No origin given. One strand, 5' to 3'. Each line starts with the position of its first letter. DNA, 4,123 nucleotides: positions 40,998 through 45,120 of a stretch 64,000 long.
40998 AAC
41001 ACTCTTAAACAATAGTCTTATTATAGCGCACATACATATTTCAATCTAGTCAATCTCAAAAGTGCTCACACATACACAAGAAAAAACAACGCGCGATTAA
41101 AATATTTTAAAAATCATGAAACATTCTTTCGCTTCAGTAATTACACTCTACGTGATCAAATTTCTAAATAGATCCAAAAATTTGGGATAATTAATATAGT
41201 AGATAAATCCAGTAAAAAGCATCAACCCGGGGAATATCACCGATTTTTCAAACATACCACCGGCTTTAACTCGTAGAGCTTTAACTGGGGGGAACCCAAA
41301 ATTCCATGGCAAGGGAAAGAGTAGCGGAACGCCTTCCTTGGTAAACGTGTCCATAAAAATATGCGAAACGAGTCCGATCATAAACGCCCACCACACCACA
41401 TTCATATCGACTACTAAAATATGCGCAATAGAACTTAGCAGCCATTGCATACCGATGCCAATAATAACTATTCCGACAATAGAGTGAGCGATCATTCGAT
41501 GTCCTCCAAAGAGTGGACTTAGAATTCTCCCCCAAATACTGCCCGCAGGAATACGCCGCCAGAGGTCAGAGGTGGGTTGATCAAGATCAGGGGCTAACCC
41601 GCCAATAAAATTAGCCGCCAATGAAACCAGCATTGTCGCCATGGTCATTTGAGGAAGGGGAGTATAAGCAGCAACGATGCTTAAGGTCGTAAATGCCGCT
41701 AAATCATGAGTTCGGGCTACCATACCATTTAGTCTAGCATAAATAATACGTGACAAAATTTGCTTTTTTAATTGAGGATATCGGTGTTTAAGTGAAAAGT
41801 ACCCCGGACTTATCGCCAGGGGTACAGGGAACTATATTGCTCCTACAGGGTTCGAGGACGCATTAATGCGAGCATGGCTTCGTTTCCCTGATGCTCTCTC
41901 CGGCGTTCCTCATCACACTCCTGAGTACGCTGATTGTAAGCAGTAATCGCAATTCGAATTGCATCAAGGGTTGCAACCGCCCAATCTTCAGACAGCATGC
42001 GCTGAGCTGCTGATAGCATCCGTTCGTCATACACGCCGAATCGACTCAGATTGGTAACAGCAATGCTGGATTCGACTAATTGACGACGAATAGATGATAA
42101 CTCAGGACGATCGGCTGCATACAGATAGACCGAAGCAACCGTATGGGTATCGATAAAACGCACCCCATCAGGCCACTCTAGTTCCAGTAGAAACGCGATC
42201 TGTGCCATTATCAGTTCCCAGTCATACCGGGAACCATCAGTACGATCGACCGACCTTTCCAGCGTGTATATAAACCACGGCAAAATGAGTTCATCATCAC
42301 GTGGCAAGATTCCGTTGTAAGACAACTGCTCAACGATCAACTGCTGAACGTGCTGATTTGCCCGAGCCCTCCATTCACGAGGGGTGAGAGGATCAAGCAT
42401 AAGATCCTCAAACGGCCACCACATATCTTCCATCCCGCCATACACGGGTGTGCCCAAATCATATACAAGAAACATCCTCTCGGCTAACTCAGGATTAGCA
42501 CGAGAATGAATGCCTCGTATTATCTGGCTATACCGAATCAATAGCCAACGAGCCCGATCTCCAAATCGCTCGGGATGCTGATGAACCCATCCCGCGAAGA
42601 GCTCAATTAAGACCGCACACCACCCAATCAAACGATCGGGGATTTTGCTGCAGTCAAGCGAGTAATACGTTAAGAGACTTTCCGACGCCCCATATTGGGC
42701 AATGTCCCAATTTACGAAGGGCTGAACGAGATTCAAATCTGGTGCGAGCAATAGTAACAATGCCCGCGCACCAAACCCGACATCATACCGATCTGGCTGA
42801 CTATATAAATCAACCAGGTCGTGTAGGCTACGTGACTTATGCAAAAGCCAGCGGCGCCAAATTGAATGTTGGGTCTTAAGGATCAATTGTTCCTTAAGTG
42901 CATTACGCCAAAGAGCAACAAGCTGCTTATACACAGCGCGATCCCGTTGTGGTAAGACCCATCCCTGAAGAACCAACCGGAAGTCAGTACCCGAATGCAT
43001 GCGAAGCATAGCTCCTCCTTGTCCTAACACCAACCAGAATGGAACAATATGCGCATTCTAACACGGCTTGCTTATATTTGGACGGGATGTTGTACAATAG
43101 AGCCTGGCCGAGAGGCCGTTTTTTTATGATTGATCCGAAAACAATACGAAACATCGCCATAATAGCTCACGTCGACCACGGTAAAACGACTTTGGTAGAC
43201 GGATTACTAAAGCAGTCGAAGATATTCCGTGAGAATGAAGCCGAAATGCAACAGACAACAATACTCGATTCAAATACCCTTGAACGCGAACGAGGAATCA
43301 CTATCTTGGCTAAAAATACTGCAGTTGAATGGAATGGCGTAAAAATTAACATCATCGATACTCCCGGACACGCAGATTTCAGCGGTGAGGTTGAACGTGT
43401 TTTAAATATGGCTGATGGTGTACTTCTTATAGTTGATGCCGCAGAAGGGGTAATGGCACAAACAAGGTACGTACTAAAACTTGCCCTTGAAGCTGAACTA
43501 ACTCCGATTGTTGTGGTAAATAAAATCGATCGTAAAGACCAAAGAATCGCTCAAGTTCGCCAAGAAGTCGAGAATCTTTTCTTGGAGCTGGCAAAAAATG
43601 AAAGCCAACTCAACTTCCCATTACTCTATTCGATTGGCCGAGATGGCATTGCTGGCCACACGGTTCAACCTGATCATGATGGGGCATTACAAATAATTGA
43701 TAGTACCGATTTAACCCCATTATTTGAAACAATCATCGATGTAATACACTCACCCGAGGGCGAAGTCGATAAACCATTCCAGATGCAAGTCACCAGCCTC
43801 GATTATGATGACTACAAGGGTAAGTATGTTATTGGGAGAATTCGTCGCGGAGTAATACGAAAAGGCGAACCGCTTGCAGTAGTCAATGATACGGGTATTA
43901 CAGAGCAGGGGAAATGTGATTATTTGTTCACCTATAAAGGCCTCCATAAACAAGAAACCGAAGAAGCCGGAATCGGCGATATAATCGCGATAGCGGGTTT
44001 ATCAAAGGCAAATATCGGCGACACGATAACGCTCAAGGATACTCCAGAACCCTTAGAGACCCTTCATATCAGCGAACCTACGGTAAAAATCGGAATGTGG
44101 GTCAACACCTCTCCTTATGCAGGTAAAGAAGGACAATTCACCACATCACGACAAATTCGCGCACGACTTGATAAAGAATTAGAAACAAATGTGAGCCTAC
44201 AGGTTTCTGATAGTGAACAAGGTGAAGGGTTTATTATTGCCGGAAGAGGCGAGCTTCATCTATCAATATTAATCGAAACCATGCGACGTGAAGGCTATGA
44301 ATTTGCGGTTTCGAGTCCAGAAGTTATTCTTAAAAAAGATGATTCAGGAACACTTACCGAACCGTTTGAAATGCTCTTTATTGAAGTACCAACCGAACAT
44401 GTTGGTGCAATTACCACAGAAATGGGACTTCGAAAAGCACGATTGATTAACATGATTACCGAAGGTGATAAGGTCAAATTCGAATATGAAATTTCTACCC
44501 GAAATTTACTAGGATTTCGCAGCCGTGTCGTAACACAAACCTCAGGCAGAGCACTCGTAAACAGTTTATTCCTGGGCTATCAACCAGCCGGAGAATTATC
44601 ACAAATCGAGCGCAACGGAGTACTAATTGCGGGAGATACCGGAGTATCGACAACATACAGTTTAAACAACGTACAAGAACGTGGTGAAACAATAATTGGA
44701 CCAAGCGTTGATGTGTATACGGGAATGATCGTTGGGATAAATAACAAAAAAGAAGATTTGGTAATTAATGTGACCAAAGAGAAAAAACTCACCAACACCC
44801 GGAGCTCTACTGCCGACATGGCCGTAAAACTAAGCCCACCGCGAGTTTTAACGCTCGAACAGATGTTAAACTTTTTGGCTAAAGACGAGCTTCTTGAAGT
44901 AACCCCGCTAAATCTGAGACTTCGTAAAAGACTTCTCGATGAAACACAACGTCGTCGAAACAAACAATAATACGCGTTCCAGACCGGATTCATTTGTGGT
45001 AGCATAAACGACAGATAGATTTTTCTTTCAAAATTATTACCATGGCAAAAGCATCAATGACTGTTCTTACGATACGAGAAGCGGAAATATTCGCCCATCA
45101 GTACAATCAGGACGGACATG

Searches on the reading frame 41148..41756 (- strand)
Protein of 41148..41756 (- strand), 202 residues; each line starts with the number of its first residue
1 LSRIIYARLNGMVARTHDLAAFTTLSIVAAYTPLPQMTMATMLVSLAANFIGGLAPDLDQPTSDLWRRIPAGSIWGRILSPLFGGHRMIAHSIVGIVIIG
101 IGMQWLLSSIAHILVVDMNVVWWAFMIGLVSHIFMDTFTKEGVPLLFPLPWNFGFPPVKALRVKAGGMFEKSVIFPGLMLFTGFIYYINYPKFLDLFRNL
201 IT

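Call 17: search_protein_families(library=pfam, proteins=[window:41148-41756:-], max_evalue=0.01)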
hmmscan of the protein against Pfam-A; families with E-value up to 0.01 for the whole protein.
window:41148-41756:- (202 aa): 2 families
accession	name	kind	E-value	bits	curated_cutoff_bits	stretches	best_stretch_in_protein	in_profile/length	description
PF04307.19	YdjM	-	7.9e-23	81.3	29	1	12-160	1-133/176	YdjM inner membrane protein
PF13803.12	DUF4184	-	4.8e-05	23.7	25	1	24-141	4-127/229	Domain of unknown function (DUF4184)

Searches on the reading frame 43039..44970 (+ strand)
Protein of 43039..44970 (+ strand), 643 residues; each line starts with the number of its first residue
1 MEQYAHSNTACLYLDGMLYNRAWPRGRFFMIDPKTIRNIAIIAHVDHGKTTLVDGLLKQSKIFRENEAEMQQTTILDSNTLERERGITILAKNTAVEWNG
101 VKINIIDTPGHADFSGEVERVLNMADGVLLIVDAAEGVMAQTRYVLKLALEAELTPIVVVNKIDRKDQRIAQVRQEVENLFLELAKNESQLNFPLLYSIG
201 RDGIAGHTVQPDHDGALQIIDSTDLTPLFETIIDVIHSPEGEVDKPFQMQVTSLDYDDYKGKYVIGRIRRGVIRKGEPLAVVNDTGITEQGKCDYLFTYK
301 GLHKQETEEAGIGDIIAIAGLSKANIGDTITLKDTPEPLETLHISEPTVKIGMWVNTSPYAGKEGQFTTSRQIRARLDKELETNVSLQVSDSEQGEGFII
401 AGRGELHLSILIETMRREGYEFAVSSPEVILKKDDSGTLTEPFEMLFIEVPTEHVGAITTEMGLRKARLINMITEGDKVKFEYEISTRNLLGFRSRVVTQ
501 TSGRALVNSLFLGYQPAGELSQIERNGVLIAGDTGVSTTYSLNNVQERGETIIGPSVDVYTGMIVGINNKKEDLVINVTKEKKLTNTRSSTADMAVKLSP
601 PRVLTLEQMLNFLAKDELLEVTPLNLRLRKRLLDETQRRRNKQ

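Call 17: search_protein_families(library=pfam, proteins=[window:43039-44970:+], max_evalue=0.01)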
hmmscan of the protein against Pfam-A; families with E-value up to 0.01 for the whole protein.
window:43039-44970:+ (643 aa): 12 families
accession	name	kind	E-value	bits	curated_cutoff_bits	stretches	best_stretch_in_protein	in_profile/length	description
PF00009.33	GTP_EFTU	-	1.1e-55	188.6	26.5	1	34-235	1-185/188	Elongation factor Tu GTP binding domain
PF21018.2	BipA_C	-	2e-41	140.6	23.8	1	526-634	1-109/110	TypA/BipA C-terminal domain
PF00679.30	EFG_C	-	3.1e-15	56.4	27.9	1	439-517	2-81/89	Elongation factor G C-terminus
PF03144.31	GTP_EFTU_D2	-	4.6e-09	37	30.3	1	261-331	1-73/73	Elongation factor Tu domain 2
PF01926.29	MMR_HSR1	-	1.2e-07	32.3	21.9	1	39-162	2-113/113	50S ribosome-binding GTPase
PF22042.2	EF-G_D2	-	1.3e-07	32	27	1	246-331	1-82/84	Elongation factor G domain 2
PF14492.12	EFG_III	-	3.2e-06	27.6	27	1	371-419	19-68/75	Elongation Factor G, domain III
PF00735.24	Septin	-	0.00034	20.4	26.2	1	38-115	6-76/280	Septin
PF00350.29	Dynamin_N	-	0.0041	17.6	27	0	89-162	89-166/168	Dynamin family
PF09439.16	SRPRB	-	0.0043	16.9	25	0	38-132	5-80/178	Signal recognition particle receptor beta subunit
PF00071.28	Ras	-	0.0051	16.8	21.6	0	86-173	33-124/162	Ras family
PF04548.22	AIG1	-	0.0091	15.8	27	0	84-122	32-70/212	AIG1 family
